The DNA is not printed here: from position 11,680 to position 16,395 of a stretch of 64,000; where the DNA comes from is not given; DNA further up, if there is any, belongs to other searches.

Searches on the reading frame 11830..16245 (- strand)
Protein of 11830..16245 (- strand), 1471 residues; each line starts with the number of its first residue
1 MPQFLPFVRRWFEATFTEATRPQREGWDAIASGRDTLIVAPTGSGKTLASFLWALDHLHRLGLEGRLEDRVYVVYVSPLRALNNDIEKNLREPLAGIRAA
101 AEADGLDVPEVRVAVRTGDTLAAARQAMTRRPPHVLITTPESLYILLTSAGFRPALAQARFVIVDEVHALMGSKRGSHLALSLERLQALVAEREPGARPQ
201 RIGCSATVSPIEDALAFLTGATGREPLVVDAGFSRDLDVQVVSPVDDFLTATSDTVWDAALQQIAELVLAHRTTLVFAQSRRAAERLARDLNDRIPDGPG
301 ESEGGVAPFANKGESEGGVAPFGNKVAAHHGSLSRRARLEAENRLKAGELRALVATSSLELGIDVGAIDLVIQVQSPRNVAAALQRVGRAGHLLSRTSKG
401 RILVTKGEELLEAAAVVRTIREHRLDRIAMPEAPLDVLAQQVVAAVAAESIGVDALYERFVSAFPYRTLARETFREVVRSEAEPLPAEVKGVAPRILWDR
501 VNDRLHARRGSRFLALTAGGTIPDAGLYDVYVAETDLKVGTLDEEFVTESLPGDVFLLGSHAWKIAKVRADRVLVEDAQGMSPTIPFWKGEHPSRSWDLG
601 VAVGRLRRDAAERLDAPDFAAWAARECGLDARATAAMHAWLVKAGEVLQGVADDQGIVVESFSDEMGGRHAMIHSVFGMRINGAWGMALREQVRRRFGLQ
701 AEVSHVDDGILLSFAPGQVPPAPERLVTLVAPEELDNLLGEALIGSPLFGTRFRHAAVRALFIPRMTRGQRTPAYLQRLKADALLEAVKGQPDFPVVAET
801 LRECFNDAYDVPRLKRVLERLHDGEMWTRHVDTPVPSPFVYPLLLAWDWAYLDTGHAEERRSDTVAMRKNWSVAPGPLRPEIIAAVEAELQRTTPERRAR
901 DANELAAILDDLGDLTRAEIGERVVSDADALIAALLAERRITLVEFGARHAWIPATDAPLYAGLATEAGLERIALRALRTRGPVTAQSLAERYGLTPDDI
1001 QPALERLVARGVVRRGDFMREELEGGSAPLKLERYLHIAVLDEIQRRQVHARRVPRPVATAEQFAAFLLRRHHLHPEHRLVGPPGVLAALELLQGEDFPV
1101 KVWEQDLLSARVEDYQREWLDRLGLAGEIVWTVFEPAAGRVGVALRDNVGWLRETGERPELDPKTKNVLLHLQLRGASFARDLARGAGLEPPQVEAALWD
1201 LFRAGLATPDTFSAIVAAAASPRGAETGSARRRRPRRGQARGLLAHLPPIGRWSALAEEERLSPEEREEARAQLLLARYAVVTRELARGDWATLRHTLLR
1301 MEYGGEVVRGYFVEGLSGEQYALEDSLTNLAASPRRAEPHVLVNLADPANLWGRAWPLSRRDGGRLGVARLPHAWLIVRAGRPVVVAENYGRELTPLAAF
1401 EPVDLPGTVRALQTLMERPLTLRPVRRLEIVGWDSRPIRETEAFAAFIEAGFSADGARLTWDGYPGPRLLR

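Call 89: search_protein_families(library=pfam, proteins=[window:11830-16245:-])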
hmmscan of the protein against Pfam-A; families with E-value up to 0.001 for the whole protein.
window:11830-16245:- (1471 aa): 9 families
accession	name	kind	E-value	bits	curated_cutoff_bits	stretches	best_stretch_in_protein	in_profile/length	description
PF08494.16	DEAD_assoc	-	1.1e-51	175.8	23.5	1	652-839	2-190/191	DEAD/H associated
PF19306.5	WH_Lhr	-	3.1e-31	108.4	27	1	419-582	2-165/168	Large helicase-related protein, winged helix domain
PF00270.35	DEAD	-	9.8e-30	103.9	26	1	20-211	1-164/167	DEAD/DEAH box helicase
PF23234.1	WH4_Lhr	-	1.6e-20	72.9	27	1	1263-1338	3-83/87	Large helicase-related protein, winged-helix domain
PF00271.37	Helicase_C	-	9.6e-16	58.4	23.5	1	324-391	40-107/110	Helicase conserved C-terminal domain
PF23236.1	WH2_Lhr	-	7.4e-15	55.8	27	1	883-958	8-83/105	Large helicase-related protein, winged-helix domain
PF23235.1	WH3_Lhr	-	2e-06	28.5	27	1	1069-1134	11-75/95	Large helicase-related protein, winged-helix domain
PF04851.21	ResIII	-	0.00035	20.9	22.5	1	32-174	22-141/164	Type III restriction enzyme, res subunit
PF01978.25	TrmB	-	0.0005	20.3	25.6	0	976-1015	15-54/68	Sugar-specific transcriptional regulator TrmB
